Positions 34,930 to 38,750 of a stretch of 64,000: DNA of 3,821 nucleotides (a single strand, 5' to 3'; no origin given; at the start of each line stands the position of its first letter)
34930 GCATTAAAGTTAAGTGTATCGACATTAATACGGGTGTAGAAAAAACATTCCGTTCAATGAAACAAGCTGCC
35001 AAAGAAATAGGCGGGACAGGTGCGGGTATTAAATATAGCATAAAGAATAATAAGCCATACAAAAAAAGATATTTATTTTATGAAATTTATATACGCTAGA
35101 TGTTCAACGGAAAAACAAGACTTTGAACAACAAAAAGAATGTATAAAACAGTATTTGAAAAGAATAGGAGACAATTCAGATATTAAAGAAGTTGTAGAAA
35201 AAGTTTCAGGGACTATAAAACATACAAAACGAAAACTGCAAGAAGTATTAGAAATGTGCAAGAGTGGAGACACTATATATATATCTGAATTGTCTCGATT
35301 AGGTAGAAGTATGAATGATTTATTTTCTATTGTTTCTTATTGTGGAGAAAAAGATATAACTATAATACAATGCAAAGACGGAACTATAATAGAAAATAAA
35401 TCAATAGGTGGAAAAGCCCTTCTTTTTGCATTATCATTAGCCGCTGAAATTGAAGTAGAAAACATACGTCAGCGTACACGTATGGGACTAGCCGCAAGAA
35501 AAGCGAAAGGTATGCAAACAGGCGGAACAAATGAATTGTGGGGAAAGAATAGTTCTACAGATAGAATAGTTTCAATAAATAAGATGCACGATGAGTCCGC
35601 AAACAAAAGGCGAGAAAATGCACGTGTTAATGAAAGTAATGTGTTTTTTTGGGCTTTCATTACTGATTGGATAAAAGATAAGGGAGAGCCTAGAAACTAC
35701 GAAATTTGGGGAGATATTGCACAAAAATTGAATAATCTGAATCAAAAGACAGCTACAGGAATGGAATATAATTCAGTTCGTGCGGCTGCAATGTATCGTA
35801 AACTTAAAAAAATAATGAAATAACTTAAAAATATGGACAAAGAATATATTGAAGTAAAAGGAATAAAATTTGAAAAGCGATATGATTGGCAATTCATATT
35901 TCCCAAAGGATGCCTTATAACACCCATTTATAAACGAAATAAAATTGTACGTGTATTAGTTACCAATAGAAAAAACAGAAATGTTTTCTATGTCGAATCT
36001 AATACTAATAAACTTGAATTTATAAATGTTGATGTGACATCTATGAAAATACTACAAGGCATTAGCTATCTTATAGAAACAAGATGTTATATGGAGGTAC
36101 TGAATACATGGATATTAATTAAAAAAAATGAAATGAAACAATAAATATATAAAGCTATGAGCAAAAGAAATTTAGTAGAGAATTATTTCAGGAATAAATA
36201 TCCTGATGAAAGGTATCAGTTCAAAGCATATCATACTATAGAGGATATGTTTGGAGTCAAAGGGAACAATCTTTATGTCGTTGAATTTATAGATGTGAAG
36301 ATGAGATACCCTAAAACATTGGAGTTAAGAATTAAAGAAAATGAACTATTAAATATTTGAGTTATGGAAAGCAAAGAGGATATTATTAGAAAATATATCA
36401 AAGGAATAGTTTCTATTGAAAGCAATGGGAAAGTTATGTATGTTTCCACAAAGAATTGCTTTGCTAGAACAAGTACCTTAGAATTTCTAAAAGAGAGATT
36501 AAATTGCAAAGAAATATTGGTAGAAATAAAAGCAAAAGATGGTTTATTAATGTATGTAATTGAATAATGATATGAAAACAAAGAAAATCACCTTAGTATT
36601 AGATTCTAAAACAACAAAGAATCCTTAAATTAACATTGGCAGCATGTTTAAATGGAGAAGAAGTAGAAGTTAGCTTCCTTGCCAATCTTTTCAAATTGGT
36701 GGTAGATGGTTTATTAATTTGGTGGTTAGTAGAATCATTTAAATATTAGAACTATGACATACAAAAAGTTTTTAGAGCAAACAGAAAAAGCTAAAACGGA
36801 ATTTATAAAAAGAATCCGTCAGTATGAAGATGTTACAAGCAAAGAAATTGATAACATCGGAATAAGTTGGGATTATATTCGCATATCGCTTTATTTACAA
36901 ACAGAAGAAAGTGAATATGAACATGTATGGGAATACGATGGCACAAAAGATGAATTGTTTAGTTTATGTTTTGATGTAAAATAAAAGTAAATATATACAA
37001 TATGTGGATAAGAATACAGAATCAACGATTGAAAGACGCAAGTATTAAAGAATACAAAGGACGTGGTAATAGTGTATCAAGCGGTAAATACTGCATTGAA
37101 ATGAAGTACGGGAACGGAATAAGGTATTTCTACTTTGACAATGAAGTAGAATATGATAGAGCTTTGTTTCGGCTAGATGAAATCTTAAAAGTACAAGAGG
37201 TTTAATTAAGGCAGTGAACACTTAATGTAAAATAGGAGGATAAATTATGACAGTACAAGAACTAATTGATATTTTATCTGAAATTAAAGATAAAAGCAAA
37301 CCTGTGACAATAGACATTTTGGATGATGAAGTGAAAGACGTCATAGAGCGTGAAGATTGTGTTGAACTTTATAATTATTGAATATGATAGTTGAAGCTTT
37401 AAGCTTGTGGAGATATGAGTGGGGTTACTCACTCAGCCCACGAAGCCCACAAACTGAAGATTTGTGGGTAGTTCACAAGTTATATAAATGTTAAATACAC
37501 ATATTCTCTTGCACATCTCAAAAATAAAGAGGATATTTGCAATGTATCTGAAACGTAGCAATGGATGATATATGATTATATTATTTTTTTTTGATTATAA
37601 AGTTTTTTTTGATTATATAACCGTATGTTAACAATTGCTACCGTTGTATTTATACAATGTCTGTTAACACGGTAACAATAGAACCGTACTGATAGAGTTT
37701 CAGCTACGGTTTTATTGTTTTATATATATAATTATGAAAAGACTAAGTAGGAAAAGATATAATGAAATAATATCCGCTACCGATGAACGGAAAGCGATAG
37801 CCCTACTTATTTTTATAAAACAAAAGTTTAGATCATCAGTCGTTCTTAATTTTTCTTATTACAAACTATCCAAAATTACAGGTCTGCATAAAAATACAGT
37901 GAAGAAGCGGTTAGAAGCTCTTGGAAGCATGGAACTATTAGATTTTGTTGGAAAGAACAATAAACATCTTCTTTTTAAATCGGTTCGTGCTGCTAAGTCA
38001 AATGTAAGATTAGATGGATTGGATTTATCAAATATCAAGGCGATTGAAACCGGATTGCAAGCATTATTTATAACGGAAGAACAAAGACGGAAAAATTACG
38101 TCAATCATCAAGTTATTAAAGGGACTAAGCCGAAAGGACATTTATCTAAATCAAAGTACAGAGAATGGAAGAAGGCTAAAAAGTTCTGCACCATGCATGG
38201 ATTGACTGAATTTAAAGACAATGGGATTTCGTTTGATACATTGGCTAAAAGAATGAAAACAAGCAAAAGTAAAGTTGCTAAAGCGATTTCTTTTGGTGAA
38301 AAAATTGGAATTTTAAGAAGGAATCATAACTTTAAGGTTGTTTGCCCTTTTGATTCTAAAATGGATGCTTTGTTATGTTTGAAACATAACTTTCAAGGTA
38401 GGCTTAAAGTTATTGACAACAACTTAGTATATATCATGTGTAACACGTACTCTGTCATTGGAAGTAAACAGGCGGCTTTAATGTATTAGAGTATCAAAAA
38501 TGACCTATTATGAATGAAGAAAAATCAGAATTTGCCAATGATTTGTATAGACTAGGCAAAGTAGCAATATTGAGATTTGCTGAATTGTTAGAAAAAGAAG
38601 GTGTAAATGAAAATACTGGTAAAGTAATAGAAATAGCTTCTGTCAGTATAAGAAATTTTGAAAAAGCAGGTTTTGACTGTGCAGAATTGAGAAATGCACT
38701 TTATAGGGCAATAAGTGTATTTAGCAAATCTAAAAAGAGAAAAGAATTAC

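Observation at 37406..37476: Orphan 71-nt copy of the TnpB right end / omega-RNA 3' module with compensatory stem changes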

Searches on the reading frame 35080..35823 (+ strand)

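Call 11: search_protein_families(library=pfam, proteins=[window:35080-35823:+], max_evalue=0.01)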
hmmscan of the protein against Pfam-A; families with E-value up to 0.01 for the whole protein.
window:35080-35823:+ (247 aa): 1 family
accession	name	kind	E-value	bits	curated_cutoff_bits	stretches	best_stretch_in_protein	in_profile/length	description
PF00239.26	Resolvase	-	8.6e-31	107.4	23.3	1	3-145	2-144/145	Resolvase, N terminal domain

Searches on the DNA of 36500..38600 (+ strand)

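Call 6: search_dna_similar(query=window:36500-38600:+, collection=phages, mode=near, max_rows=25)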
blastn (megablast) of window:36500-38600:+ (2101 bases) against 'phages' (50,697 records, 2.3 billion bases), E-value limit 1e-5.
No match.
